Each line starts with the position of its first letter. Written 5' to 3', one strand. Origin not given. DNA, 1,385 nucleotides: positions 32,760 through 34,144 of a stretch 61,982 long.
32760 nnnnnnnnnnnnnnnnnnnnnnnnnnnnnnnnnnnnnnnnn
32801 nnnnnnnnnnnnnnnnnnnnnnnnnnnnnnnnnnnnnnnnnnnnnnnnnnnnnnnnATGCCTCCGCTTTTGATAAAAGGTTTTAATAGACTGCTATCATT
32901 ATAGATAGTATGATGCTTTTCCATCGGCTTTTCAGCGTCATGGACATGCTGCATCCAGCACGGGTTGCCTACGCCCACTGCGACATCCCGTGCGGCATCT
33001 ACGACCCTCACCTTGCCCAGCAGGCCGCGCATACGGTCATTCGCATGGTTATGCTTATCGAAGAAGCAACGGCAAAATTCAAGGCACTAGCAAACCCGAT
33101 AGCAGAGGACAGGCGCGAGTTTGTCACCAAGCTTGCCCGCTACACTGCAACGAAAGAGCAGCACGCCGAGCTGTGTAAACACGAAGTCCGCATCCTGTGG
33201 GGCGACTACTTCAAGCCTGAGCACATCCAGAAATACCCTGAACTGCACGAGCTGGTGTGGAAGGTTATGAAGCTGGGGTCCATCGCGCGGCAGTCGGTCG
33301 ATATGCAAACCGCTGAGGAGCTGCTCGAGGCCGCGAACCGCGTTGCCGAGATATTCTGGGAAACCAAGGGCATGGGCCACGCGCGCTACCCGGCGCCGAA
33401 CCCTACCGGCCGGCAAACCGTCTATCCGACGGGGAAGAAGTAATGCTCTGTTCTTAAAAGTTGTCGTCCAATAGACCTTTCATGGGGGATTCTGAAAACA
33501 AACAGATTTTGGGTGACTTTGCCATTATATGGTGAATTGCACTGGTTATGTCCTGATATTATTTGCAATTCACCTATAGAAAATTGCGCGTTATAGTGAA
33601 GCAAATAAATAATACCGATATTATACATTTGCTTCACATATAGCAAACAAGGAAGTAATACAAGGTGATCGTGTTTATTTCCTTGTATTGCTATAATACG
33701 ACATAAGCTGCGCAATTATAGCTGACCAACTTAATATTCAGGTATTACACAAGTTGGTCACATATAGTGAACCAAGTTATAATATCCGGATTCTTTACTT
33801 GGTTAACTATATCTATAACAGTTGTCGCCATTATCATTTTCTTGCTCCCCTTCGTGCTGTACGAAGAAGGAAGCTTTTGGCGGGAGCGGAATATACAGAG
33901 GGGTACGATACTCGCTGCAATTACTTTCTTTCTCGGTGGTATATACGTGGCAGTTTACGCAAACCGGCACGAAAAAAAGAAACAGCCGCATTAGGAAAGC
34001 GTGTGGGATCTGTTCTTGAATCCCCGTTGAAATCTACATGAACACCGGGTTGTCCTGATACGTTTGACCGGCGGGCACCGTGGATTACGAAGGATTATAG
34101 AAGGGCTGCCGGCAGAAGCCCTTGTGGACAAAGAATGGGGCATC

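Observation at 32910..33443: Nickel superoxide dismutase (SodN) with a distal SodX-like peptidase in an archaeal genome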

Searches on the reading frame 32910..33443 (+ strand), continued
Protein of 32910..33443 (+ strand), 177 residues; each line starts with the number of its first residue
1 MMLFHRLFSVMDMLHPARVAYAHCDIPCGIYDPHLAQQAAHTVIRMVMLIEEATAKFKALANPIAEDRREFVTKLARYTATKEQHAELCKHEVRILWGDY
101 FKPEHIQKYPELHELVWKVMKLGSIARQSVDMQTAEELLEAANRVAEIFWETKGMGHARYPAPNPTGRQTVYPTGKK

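Call 36: search_protein_families(library=ncbifam, proteins=[L005:565-864:+, L006:8529-8834:+, L007:9453-9719:+, L009:9499-9786:+, L010:8483-8791:+, L011:1040-1336:-, L030:8544-8843:+, L028:4792-5088:+, L040:8529-8822:+], max_evalue=0.001)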
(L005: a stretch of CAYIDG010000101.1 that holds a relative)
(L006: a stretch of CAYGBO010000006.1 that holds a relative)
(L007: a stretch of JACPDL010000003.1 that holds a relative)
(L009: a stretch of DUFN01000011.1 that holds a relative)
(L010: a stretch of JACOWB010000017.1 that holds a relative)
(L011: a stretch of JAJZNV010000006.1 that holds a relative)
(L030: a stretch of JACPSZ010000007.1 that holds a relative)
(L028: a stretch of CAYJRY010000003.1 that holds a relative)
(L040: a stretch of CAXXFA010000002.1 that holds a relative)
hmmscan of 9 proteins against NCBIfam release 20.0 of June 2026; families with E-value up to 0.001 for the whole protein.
L005:565-864:+ (100 aa): 5 families
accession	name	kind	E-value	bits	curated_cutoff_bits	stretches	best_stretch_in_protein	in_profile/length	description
TIGR02227.1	sigpep_I_bact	equivalog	5.2e-25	88.2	47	2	5-63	21-80/162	signal peptidase I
TIGR02754.1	sod_Ni_protease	equivalog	8.5e-25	87.1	63.25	1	8-92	2-87/90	nickel-type superoxide dismutase maturation protease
NF008114.0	PRK10861.1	equivalog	3e-10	39.9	277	1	3-62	81-153/324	signal peptidase I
TIGR02228.1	sigpep_I_arch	equivalog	2.8e-08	33.8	51.85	1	9-74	36-103/158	signal peptidase I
NF046067.1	SigPepSipWBacil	equivalog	0.00026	20.6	190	1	11-72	45-108/189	signal peptidase I SipW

L006:8529-8834:+ (102 aa): 5 families
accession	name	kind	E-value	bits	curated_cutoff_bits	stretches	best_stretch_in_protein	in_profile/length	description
TIGR02754.1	sod_Ni_protease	equivalog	1.6e-24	86.2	63.25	1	10-97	2-88/90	nickel-type superoxide dismutase maturation protease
TIGR02227.1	sigpep_I_bact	equivalog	8.7e-23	81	47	2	7-61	21-75/162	signal peptidase I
NF008114.0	PRK10861.1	equivalog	7.7e-09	35.3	277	0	63-97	263-297/324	signal peptidase I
TIGR02228.1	sigpep_I_arch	equivalog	0.00013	21.9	51.85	1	14-98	39-119/158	signal peptidase I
TIGR02771.1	TraF_Ti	equivalog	0.00069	19.2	100.25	0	64-97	132-165/171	conjugative transfer signal peptidase TraF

L007:9453-9719:+ (89 aa): 3 families
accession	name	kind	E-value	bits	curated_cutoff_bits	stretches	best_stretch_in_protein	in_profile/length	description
TIGR02227.1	sigpep_I_bact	equivalog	8.8e-12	45.2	47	1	1-57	15-76/162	signal peptidase I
TIGR02228.1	sigpep_I_arch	equivalog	1.8e-10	40.9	51.85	1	11-86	36-119/158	signal peptidase I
TIGR02754.1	sod_Ni_protease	equivalog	7.7e-10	39.1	63.25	1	10-79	2-82/90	nickel-type superoxide dismutase maturation protease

L009:9499-9786:+ (96 aa): 5 families
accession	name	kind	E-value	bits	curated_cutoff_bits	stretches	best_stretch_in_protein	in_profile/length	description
TIGR02227.1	sigpep_I_bact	equivalog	3.2e-22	79.2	47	2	57-93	121-157/162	signal peptidase I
TIGR02754.1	sod_Ni_protease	equivalog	5.3e-17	62.1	63.25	1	10-91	2-89/90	nickel-type superoxide dismutase maturation protease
TIGR02228.1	sigpep_I_arch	equivalog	7.7e-10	38.9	51.85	1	12-91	37-119/158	signal peptidase I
NF008114.0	PRK10861.1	equivalog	2.7e-08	33.5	277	1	57-90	264-297/324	signal peptidase I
TIGR02771.1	TraF_Ti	equivalog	0.00015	21.3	100.25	1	47-90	122-165/171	conjugative transfer signal peptidase TraF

L010:8483-8791:+ (103 aa): 4 families
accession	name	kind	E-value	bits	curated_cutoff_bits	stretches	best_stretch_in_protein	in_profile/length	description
TIGR02754.1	sod_Ni_protease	equivalog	4e-22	78.5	63.25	1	10-97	2-88/90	nickel-type superoxide dismutase maturation protease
TIGR02227.1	sigpep_I_bact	equivalog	4.1e-22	78.8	47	2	2-60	16-74/162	signal peptidase I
TIGR02228.1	sigpep_I_arch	equivalog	3e-09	36.9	51.85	1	11-98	36-119/158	signal peptidase I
NF008114.0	PRK10861.1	equivalog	4e-08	32.9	277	0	67-97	267-297/324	signal peptidase I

L011:1040-1336:- (99 aa): 6 families
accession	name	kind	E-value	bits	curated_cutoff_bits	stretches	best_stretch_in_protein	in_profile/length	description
TIGR02227.1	sigpep_I_bact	equivalog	4.9e-21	75.3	47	2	62-95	124-157/162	signal peptidase I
TIGR02754.1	sod_Ni_protease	equivalog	2e-17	63.4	63.25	1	9-92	2-88/90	nickel-type superoxide dismutase maturation protease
NF008114.0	PRK10861.1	equivalog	1e-10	41.5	277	1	62-92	267-297/324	signal peptidase I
TIGR02228.1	sigpep_I_arch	equivalog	4.5e-06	26.6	51.85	1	10-92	36-118/158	signal peptidase I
NF007621.2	PRK10276.1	subfamily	4.5e-05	23.5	110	1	9-74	33-94/115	translesion error-prone DNA polymerase V autoproteolytic subunit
TIGR02771.1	TraF_Ti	equivalog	0.00014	21.4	100.25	1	58-92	131-165/171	conjugative transfer signal peptidase TraF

L030:8544-8843:+ (100 aa): 6 families
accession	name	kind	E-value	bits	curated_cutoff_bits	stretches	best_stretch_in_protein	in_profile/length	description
TIGR02227.1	sigpep_I_bact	equivalog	3.2e-27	95.4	47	2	6-59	20-75/162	signal peptidase I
TIGR02754.1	sod_Ni_protease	equivalog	1.7e-23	82.9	63.25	1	10-94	2-88/90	nickel-type superoxide dismutase maturation protease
NF008114.0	PRK10861.1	equivalog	8.3e-12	45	277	1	61-94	264-297/324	signal peptidase I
TIGR02228.1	sigpep_I_arch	equivalog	9.9e-11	41.8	51.85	1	11-95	36-119/158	signal peptidase I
NF046067.1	SigPepSipWBacil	equivalog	6.2e-06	25.9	190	1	14-72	46-107/189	signal peptidase I SipW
NF010459.0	PRK13884.1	subfamily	0.00019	21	156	1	28-92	109-170/178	conjugal transfer peptidase TraF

L028:4792-5088:+ (99 aa): 4 families
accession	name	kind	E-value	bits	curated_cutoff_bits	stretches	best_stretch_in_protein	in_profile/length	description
TIGR02227.1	sigpep_I_bact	equivalog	2.5e-21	76.2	47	2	3-60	18-78/162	signal peptidase I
TIGR02754.1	sod_Ni_protease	equivalog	3.4e-15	56.3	63.25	1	9-93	2-89/90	nickel-type superoxide dismutase maturation protease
TIGR02228.1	sigpep_I_arch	equivalog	1.2e-07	31.8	51.85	1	8-72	35-102/158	signal peptidase I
NF008114.0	PRK10861.1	equivalog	9e-05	21.9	277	1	59-92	264-297/324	signal peptidase I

L040:8529-8822:+ (98 aa): 5 families
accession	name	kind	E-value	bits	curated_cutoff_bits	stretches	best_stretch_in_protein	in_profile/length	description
TIGR02754.1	sod_Ni_protease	equivalog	2.7e-23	82.3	63.25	1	9-95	2-89/90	nickel-type superoxide dismutase maturation protease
TIGR02227.1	sigpep_I_bact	equivalog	3.2e-19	69.4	47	2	5-58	20-74/162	signal peptidase I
TIGR02228.1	sigpep_I_arch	equivalog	2.2e-06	27.6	51.85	1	7-96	34-120/158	signal peptidase I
NF008114.0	PRK10861.1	equivalog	2.8e-06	26.8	277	0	61-95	264-298/324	signal peptidase I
TIGR02771.1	TraF_Ti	equivalog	0.0009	18.8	100.25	0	47-98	118-169/171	conjugative transfer signal peptidase TraF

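Call 56: predict_structure(alignment_id=A1)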
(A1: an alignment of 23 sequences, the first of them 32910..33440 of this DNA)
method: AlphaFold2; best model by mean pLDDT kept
length: 177 residues; sequences in the alignment: 23
mean_pLDDT: 92.4   pTM: 0.79
mean pLDDT of the five models: 92.4, 90.5, 90.4, 90.4, 89.7
residues with pLDDT >= 90: 141; 70-90: 24; 50-70: 10; < 50: 2
segments of 3 or more residues with pLDDT < 50: none
pLDDT, mean of each block of 10 residues (from residue 1): 83 78 56 96 99 98 97 98 98 94 95 98 98 98 98 96 94 90
secondary structure, 60 per line:
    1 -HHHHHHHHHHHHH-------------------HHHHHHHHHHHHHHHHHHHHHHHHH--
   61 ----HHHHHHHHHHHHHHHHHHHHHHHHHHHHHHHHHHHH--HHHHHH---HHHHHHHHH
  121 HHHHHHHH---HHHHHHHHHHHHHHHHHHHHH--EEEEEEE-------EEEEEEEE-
elements in order: H2-14 H34-58 H65-100 H103-108 H112-128 H132-152 E155-161 E169-176
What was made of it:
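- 33372..33440 (+): C-terminal extension (residues 155-177) predicted as a beta-hairpin. It is absent from Streptomyces NiSOD and conserved in this subfamily. AF2 predicts strands 155-161 and 169-176 with pLDDT 90-94 (call 56).
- On Nickel superoxide dismutase (SodN; TIGR02753 / PF09055): AF2 pLDDT 92.4 with helices 34-58, 65-100, 112-128 and 132-152 (call 56).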

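Call 59: fold_search(model_id=the predicted structure, library=pdb)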
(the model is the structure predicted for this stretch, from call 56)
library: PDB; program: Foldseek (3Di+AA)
matches with E <= 10: 378; with E <= 0.001: 16
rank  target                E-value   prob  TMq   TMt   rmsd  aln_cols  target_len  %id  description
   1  3g50_C                5.1e-08  1.00  0.56  0.83   3.6       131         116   42  Crystal Structure of NiSOD D3A mutant at 1.9 A (released 2009-04-28)
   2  3g50_A                9.6e-08  1.00  0.57  0.84   3.5       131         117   40  Crystal Structure of NiSOD D3A mutant at 1.9 A (released 2009-04-28)
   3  1t6u_D                9.6e-08  1.00  0.57  0.84   3.6       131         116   43  Nickel Superoxide Dismutase (NiSOD) Native 1.30 A Structure (released 2004-07-13)
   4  3g4x_A                1.7e-07  1.00  0.56  0.83   3.6       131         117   42  Crystal Structure of NiSOD Y9F mutant (released 2009-04-28)
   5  3g4x_C                2.0e-07  1.00  0.56  0.83   3.6       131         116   42  Crystal Structure of NiSOD Y9F mutant (released 2009-04-28)
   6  1t6u_F                2.5e-07  1.00  0.56  0.83   3.6       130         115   42  Nickel Superoxide Dismutase (NiSOD) Native 1.30 A Structure (released 2004-07-13)
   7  1t6u_A                3.2e-07  1.00  0.57  0.84   3.5       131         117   41  Nickel Superoxide Dismutase (NiSOD) Native 1.30 A Structure (released 2004-07-13)
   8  1t6q_A                3.2e-07  1.00  0.55  0.86   3.2       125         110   41  Nickel Superoxide Dismutase (NiSOD) CN-treated Apo Structure (released 2004-07-13)
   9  1q0d_A                3.4e-07  1.00  0.58  0.85   3.4       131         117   40  Crystal structure of Ni-containing superoxide dismutase with Ni-ligation corresponding to the oxidized state (released 2004-05-18)
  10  3g50_B                4.2e-07  1.00  0.56  0.85   3.3       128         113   41  Crystal Structure of NiSOD D3A mutant at 1.9 A (released 2009-04-28)
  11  1t6q_B                5.2e-07  1.00  0.55  0.85   3.2       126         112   41  Nickel Superoxide Dismutase (NiSOD) CN-treated Apo Structure (released 2004-07-13)
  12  1t6i_C                5.2e-07  1.00  0.54  0.86   3.2       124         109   40  Nickel Superoxide Dismutase (NiSOD) Apo Structure (released 2004-07-13)
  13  4ncq_B                5.7e-07  1.00  0.55  0.88   3.1       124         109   39  Crystal structure of NiSOD H1A mutant (released 2014-12-24)
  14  4ncq_A                5.7e-07  1.00  0.55  0.85   3.2       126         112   41  Crystal structure of NiSOD H1A mutant (released 2014-12-24)
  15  1t6i_B                6.4e-07  1.00  0.54  0.85   3.2       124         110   40  Nickel Superoxide Dismutase (NiSOD) Apo Structure (released 2004-07-13)
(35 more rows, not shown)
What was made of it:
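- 32910..33443 (+): sodN: nickel superoxide dismutase preprotein, 177 aa (end includes the stop codon). AF2 model pLDDT 92.4, matching 1T6U at TMt 0.84 (calls 56, 59).
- On Nickel superoxide dismutase (SodN; TIGR02753 / PF09055): The top 16 PDB matches are all NiSOD, TMt 0.83-0.88 (call 59).
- Predicted fold matches 1T6U at TMt 0.83-0.88 (calls 56, 59).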

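Call 70: search_protein_families(library=pfam, proteins=[L007:8593-9453:+, L008:4677-5180:+, L008:4255-4626:-, L009:8582-9280:+, L009:9306-9500:+, L079:7026-7451:+], max_evalue=0.001)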
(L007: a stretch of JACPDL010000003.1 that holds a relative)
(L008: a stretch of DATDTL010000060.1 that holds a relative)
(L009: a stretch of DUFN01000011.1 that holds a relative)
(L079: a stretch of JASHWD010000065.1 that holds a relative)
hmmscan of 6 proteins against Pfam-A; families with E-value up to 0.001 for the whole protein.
L007:8593-9453:+ (287 aa): 5 families
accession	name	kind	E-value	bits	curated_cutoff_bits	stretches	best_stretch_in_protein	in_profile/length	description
PF13489.12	Methyltransf_23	-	1.4e-09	38.3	27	1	89-221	18-124/164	Methyltransferase domain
PF08242.18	Methyltransf_12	-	1.7e-09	38.7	30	1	98-200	1-96/98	Methyltransferase domain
PF08241.18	Methyltransf_11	-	3.3e-07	31.3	21.2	1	99-203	2-94/95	Methyltransferase domain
PF13847.12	Methyltransf_31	-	1.4e-05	25.3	27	1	93-211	3-116/145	Methyltransferase domain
PF13649.12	Methyltransf_25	-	1.8e-05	25.8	27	1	97-199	1-96/97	Methyltransferase domain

L008:4677-5180:+ (168 aa): 2 families
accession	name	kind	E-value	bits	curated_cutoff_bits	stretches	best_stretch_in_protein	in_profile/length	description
PF01965.30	DJ-1_PfpI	-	1.1e-57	194.9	26.6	1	2-164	1-164/165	DJ-1/PfpI family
PF17124.11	ThiJ_like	-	6.7e-05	23.2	30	0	56-112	78-143/186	ThiJ/PfpI family-like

L008:4255-4626:- (124 aa): 2 families
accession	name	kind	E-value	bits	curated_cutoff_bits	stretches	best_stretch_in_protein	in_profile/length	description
PF00903.31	Glyoxalase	-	2.9e-13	50.7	20.6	1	5-109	1-119/121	Glyoxalase/Bleomycin resistance protein/Dioxygenase superfamily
PF12681.13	Glyoxalase_2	-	0.00099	19.5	30.1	0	8-111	3-113/118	Glyoxalase-like domain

L009:8582-9280:+ (233 aa): 0 families

L009:9306-9500:+ (65 aa): 1 family
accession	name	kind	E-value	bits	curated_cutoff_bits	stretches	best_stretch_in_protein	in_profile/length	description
PF01402.27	RHH_1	-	0.00012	22.4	20.5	1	9-45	2-37/39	Ribbon-helix-helix protein, copG family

L079:7026-7451:+ (142 aa): 2 families
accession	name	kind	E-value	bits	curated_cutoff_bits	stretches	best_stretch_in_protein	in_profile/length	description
PF00293.34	NUDIX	-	1.8e-25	89.9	21.1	1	17-132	7-133/134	NUDIX domain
PF14815.12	NUDIX_4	-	6.8e-05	23.1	35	1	18-124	4-103/113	NUDIX domain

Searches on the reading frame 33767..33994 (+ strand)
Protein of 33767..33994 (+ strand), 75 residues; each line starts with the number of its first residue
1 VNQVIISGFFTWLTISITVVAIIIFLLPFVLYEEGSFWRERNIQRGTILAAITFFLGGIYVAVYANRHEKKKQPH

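Call 51: search_protein_families(library=phrogs, proteins=[window:33767-33994:+], max_evalue=0.01)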
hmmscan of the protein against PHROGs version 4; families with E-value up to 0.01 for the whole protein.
window:33767-33994:+ (75 aa): 0 families

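Call 53: search_protein_families(library=pfam, proteins=[window:33767-33994:+], max_evalue=0.01)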
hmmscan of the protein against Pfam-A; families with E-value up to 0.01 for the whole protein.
window:33767-33994:+ (75 aa): 2 families
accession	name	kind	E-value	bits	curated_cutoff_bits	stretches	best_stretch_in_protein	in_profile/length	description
PF13567.11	DUF4131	-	0.0014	18.8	31.6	1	12-75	6-60/165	Domain of unknown function (DUF4131)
PF02656.20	DUF202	-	0.0025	18.6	23.4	1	9-65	10-58/68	Domain of unknown function (DUF202)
